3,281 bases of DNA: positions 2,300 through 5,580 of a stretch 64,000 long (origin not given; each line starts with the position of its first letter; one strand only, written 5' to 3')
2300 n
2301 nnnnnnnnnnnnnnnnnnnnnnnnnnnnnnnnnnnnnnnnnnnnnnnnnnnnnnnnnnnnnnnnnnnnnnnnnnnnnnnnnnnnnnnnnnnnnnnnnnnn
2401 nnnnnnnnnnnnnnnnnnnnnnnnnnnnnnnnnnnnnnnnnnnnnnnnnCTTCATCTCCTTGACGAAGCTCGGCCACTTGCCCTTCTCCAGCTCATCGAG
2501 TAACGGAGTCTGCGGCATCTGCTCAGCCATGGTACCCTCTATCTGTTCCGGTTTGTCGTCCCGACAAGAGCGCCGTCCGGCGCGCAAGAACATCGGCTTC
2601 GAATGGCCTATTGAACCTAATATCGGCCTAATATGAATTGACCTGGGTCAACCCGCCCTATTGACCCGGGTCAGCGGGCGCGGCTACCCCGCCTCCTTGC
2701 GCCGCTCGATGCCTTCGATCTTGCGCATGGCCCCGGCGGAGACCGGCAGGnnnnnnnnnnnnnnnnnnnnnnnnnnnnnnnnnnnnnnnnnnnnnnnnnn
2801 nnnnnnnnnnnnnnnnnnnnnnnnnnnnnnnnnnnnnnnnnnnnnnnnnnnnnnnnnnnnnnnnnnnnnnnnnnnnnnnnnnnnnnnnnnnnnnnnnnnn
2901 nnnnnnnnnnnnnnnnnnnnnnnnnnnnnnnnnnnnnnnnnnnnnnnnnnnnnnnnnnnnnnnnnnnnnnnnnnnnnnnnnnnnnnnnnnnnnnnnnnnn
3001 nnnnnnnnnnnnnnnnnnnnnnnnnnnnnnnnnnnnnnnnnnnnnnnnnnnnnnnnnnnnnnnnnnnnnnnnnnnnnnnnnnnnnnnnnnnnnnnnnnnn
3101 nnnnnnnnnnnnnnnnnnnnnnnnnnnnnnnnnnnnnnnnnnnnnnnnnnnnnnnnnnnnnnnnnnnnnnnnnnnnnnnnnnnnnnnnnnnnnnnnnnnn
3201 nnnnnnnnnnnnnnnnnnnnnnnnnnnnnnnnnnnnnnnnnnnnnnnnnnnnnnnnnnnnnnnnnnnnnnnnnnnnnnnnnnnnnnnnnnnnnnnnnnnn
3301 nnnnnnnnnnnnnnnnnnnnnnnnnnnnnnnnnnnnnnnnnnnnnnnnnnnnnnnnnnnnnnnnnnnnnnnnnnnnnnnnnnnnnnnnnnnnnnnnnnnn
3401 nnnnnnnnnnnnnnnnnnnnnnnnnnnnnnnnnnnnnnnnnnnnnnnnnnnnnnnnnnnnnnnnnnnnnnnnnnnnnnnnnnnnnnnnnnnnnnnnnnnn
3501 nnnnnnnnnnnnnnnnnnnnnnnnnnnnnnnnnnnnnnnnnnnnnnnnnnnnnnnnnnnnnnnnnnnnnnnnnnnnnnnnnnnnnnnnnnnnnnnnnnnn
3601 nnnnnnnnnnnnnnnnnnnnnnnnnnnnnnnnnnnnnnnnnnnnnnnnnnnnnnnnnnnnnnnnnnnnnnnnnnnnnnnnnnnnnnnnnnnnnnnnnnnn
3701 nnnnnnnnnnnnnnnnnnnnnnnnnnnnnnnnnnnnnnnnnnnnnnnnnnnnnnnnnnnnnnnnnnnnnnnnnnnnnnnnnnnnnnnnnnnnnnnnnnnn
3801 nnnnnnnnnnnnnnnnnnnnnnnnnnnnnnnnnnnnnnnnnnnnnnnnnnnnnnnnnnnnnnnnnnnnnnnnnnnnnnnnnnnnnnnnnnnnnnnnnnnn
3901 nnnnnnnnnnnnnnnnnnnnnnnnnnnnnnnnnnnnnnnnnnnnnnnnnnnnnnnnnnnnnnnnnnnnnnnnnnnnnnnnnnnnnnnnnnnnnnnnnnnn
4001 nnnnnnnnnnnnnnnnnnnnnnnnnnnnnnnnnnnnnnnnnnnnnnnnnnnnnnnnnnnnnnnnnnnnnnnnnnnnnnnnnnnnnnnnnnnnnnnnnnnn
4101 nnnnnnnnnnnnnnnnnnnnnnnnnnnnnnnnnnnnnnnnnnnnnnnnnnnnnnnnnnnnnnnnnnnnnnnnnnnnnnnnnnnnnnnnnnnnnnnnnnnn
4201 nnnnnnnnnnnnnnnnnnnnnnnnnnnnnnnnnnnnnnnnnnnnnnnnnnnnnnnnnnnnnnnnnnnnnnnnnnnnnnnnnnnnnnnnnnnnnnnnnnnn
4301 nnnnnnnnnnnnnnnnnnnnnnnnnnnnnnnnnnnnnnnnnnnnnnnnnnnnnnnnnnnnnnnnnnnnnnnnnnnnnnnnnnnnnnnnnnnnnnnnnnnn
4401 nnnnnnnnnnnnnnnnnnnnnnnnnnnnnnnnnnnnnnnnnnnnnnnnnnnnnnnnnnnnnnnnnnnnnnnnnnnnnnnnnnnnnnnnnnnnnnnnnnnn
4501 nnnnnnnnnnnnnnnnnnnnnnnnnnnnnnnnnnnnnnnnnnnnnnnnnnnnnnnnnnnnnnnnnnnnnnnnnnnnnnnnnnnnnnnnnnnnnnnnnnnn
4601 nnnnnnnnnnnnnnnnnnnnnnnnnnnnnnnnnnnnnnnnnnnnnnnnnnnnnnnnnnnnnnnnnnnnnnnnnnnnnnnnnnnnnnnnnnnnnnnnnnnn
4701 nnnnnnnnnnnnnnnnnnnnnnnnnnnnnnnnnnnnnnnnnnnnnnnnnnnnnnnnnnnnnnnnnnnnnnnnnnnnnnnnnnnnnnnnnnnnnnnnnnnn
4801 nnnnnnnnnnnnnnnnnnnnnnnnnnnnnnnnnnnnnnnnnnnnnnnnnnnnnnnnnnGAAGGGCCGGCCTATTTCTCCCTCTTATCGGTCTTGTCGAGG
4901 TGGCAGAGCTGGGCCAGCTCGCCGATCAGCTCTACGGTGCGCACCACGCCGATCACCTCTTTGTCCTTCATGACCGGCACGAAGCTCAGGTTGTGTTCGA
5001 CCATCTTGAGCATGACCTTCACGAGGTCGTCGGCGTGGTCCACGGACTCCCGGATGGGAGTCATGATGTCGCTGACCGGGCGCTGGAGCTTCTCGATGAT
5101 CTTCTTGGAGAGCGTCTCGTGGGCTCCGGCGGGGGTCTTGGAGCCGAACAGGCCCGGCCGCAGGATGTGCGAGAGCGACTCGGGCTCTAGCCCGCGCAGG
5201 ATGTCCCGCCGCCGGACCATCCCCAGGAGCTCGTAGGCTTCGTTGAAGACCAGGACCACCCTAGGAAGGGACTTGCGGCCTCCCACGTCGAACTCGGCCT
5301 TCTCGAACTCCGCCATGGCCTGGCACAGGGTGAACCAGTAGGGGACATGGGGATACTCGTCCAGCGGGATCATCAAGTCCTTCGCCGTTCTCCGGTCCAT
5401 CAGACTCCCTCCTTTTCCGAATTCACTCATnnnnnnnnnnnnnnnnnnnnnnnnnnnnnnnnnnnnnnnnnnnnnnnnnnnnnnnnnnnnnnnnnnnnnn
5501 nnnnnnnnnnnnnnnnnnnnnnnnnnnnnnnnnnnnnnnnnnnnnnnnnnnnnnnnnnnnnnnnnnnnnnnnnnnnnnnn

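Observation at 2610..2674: Conserved 65-bp operator/promoter module upstream of dsrAB (copy 1 of 2)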

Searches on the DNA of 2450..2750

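Call 83: search_rna_families(source=window, start=2450, end=2750, threshold=evalue, max_evalue=1)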
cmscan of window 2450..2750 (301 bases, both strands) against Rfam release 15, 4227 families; matches with E-value up to 1: 0.
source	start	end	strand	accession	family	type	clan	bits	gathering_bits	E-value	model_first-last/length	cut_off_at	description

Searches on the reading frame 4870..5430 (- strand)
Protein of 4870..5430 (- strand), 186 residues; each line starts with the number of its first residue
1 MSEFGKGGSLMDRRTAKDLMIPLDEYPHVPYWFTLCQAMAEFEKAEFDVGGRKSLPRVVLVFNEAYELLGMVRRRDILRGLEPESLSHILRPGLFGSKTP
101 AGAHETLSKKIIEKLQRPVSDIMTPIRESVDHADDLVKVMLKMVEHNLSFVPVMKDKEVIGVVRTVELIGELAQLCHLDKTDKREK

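Call 8: search_protein_families(library=pfam, proteins=[window:4870-5430:-])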
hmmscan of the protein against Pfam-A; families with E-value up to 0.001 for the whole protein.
window:4870-5430:- (186 aa): 1 family
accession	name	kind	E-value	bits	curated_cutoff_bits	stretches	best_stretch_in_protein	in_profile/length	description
PF00571.33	CBS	-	9.5e-11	42.3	24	1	119-172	1-55/57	CBS domain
